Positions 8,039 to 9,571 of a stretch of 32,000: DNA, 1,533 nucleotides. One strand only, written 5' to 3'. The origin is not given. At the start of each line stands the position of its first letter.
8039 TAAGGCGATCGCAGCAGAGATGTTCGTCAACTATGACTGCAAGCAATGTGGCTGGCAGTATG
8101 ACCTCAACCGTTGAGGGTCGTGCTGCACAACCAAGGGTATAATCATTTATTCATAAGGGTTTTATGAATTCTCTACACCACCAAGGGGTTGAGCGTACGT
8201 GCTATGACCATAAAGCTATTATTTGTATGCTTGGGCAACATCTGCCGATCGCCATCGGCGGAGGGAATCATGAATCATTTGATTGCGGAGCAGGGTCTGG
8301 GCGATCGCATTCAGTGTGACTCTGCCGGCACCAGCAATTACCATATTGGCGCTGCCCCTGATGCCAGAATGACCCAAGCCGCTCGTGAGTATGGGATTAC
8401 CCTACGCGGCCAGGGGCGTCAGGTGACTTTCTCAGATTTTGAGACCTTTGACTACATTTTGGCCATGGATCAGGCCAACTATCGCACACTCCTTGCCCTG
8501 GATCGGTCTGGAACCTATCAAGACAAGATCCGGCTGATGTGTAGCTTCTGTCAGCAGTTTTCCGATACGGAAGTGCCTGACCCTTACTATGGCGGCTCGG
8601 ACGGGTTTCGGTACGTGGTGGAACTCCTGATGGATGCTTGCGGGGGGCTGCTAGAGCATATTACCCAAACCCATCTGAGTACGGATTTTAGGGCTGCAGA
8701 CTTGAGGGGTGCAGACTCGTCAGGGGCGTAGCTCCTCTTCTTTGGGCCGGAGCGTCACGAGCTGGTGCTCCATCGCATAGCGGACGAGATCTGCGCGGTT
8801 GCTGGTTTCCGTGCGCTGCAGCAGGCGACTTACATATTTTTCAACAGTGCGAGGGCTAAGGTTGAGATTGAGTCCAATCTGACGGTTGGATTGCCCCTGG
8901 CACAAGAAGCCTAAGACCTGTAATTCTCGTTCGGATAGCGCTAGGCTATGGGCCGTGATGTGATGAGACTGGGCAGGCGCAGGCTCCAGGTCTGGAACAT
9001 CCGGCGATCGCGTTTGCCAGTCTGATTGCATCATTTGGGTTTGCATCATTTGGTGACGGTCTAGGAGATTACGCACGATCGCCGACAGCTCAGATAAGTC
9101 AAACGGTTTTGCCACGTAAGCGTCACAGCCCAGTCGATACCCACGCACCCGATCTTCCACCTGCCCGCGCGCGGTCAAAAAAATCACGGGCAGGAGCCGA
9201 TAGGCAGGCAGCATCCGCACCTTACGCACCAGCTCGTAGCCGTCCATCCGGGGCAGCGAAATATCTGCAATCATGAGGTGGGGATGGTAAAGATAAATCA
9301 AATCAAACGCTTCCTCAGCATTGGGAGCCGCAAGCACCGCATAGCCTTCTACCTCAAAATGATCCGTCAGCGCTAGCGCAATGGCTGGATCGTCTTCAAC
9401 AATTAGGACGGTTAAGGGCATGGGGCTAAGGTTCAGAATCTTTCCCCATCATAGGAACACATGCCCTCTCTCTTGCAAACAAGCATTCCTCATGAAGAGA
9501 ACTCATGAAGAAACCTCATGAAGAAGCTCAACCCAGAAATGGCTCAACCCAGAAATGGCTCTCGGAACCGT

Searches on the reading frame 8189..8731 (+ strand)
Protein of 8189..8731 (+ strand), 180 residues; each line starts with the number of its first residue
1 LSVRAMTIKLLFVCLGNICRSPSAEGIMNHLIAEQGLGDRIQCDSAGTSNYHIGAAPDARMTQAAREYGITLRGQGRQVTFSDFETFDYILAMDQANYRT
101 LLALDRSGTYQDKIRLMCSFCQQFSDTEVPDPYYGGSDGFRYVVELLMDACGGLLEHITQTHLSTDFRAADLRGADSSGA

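Call 55: search_protein_families(library=pfam, proteins=[window:8189-8731:+], max_evalue=0.00001)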
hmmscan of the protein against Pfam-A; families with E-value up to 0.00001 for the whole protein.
window:8189-8731:+ (180 aa): 1 family
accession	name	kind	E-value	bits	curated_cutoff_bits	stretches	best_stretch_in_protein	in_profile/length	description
PF01451.26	LMWPc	-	5.2e-42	143.9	23.2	1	11-155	2-144/144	Low molecular weight phosphotyrosine protein phosphatase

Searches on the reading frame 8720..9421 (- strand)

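Call 55: search_protein_families(library=pfam, proteins=[window:8720-9421:-], max_evalue=0.00001)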
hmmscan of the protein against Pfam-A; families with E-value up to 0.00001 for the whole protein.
window:8720-9421:- (233 aa): 2 families
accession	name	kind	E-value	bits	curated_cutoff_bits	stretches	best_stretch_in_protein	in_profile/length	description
PF00072.30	Response_reg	-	2.3e-25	89.3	30.2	1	5-116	1-110/111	Response regulator receiver domain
PF00196.25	GerE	-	2.4e-16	59.5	23.5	1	161-216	2-57/57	Bacterial regulatory proteins, luxR family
